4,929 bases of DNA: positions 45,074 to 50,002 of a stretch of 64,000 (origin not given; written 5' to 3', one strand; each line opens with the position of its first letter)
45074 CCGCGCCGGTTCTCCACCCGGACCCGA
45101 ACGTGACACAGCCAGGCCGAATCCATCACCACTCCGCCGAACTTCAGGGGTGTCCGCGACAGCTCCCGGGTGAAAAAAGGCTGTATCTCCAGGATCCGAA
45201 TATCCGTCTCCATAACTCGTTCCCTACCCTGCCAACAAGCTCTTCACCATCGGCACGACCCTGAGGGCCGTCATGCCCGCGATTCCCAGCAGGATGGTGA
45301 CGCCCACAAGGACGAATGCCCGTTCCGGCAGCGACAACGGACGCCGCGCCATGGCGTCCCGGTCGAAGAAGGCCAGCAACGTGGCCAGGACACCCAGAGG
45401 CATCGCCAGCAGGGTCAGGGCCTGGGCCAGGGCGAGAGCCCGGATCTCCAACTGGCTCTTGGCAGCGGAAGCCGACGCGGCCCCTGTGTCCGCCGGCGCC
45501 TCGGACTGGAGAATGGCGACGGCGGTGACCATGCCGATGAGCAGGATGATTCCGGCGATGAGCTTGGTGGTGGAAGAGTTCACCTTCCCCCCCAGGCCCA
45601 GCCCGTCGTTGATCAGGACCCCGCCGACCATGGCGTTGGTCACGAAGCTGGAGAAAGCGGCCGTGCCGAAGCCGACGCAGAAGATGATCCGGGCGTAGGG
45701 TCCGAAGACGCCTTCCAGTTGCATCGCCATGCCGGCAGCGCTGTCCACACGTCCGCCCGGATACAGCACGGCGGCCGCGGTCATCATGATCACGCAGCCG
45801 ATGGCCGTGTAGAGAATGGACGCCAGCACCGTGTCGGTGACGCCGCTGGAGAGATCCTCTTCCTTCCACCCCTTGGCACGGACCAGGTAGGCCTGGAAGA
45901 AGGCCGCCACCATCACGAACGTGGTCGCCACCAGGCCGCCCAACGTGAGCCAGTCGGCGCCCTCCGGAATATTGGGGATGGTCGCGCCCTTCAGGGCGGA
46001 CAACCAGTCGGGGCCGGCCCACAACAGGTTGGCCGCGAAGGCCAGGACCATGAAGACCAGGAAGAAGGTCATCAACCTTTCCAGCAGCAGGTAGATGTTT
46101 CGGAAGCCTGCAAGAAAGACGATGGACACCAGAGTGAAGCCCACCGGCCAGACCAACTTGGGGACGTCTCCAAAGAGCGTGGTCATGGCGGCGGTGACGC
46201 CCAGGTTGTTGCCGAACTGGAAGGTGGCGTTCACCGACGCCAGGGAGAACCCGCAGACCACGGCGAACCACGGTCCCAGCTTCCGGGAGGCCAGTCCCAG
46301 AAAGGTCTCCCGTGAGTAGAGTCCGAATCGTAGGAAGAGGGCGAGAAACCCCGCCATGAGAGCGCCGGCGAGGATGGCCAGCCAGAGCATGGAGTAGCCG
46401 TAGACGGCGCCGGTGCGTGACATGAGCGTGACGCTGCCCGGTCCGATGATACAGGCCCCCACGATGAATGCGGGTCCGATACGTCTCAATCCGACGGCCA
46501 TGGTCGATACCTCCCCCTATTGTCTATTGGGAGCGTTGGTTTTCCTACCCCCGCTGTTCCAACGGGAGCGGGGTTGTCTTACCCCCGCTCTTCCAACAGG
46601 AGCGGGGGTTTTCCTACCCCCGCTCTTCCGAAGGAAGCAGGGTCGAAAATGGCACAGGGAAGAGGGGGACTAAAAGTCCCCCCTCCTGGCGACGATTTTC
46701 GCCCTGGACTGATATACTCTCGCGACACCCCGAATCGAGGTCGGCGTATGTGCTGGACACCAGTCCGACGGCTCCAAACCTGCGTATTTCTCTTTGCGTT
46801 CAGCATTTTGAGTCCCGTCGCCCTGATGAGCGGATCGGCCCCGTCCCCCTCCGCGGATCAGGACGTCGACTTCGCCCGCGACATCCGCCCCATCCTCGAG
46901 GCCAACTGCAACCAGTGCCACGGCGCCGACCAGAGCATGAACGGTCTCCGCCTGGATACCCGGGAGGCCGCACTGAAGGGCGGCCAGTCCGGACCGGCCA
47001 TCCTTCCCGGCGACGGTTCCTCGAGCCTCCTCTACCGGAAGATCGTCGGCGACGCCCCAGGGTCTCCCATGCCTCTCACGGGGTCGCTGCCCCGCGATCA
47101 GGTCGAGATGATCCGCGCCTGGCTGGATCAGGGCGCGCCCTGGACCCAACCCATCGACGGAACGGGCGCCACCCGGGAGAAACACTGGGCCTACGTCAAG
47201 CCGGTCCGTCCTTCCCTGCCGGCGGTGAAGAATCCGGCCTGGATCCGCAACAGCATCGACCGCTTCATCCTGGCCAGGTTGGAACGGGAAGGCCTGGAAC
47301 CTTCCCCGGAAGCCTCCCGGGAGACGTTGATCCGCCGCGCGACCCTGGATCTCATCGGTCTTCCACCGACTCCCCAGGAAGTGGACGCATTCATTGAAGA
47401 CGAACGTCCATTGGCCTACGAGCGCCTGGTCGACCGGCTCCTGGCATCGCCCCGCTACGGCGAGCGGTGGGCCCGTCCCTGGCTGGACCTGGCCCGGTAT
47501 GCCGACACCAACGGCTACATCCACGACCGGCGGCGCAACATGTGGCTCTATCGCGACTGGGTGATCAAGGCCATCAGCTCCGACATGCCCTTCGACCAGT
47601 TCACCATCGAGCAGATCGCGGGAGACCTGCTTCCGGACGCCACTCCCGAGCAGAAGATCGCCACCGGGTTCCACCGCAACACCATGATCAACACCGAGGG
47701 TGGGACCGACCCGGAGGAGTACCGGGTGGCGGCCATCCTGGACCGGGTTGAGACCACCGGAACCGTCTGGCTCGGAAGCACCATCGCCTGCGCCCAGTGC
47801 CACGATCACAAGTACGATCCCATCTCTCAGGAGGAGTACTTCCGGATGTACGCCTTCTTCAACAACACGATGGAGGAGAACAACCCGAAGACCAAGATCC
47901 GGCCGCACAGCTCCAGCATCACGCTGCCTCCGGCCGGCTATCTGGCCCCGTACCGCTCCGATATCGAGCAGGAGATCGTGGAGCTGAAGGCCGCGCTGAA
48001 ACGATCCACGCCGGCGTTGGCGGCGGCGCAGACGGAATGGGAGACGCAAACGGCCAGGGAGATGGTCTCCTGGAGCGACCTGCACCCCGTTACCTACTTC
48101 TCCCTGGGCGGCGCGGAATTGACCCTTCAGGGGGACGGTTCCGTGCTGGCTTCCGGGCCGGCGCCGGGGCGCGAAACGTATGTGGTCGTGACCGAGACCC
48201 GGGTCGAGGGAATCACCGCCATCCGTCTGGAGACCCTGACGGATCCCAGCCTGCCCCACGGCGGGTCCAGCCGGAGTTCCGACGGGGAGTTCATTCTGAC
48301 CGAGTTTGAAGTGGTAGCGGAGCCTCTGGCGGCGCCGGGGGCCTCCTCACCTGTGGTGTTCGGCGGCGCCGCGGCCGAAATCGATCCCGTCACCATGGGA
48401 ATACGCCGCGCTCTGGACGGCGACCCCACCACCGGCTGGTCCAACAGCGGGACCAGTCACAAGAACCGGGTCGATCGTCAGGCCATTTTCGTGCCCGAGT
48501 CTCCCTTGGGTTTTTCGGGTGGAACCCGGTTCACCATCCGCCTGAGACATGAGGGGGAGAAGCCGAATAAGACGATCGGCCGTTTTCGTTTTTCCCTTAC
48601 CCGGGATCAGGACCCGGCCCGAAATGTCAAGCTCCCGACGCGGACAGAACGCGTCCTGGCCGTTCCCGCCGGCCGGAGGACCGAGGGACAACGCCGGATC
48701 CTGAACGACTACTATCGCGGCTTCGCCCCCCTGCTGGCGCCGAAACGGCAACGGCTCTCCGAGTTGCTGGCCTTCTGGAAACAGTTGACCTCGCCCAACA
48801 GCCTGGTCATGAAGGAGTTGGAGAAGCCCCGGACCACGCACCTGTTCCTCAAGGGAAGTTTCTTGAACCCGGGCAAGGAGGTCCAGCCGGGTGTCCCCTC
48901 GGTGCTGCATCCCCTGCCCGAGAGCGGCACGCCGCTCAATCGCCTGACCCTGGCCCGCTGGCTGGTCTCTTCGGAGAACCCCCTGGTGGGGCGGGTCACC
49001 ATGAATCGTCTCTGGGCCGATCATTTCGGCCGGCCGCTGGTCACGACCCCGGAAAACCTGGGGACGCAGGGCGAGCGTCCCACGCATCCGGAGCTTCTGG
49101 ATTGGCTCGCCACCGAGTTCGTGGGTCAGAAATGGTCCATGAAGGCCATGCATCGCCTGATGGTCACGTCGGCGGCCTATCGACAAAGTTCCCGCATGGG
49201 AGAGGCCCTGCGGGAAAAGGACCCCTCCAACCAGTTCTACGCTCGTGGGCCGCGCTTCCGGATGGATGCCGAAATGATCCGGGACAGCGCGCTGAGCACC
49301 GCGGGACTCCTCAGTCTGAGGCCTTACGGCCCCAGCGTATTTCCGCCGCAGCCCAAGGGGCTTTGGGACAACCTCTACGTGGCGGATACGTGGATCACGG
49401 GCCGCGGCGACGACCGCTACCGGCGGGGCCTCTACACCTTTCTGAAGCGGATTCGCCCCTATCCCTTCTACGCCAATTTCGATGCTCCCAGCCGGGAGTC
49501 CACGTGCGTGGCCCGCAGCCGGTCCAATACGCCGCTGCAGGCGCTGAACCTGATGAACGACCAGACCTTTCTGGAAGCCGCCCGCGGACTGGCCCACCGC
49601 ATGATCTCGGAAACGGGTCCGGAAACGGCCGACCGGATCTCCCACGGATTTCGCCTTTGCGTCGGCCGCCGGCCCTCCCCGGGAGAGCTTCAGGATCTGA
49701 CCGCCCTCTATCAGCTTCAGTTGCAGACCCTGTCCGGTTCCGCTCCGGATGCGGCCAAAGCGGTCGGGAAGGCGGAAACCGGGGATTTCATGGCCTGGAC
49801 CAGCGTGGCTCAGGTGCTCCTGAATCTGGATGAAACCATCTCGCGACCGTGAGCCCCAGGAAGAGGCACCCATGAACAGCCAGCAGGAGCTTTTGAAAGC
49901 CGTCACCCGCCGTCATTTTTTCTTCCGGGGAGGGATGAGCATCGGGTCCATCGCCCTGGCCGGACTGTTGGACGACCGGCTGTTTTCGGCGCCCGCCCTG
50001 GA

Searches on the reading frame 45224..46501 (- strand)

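Call 91: search_protein_families(library=pfam, proteins=[window:45224-46501:-], max_evalue=0.0001)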
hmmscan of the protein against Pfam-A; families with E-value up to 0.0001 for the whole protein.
window:45224-46501:- (425 aa): 1 family
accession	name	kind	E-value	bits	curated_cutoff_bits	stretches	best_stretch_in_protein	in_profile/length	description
PF01566.24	Nramp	-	3.7e-49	168.1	29.8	1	27-384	4-350/357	Natural resistance-associated macrophage protein-like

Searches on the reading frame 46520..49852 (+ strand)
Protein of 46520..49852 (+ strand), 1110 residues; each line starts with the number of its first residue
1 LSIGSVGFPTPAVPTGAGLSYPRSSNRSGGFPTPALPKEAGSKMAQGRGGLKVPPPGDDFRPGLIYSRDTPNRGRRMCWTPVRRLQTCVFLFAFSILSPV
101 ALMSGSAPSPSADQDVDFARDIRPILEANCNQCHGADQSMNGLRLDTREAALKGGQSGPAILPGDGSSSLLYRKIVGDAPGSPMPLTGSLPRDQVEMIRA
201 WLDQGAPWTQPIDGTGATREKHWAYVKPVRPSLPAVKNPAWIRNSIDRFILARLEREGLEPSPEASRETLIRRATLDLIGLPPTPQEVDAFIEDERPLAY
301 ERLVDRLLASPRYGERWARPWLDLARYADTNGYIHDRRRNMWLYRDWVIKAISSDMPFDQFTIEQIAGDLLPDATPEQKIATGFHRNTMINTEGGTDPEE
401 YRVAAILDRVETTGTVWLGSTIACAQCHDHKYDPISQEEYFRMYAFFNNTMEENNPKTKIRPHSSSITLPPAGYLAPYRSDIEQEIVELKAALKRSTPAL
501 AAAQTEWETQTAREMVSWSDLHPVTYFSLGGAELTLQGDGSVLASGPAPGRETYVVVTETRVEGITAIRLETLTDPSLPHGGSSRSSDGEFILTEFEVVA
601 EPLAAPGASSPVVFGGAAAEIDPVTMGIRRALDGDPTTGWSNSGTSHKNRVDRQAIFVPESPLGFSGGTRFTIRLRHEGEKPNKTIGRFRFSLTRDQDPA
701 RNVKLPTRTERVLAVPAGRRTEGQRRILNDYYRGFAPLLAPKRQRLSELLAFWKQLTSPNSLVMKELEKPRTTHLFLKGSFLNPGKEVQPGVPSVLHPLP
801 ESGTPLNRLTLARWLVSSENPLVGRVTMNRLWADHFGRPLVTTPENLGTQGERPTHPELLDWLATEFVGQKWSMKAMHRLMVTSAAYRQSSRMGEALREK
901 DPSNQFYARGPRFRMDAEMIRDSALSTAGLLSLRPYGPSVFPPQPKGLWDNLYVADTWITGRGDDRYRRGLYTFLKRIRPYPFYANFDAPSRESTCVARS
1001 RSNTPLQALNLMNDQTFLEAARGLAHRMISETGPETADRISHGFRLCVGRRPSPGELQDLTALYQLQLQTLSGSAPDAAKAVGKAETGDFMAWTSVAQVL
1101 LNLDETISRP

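Call 91: search_protein_families(library=pfam, proteins=[window:46520-49852:+], max_evalue=0.0001)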
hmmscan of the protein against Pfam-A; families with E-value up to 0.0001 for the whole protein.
window:46520-49852:+ (1110 aa): 3 families
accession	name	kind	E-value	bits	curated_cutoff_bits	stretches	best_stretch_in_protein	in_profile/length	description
PF07587.16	PSD1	-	6.8e-96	320.8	28.5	1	807-1063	1-243/244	Protein of unknown function (DUF1553)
PF07583.16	PSCyt2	-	1e-91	307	29.8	1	246-451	2-208/209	Protein of unknown function (DUF1549)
PF07635.16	PSCyt1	-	1.1e-14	55.2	22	1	130-185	1-56/59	Planctomycete cytochrome C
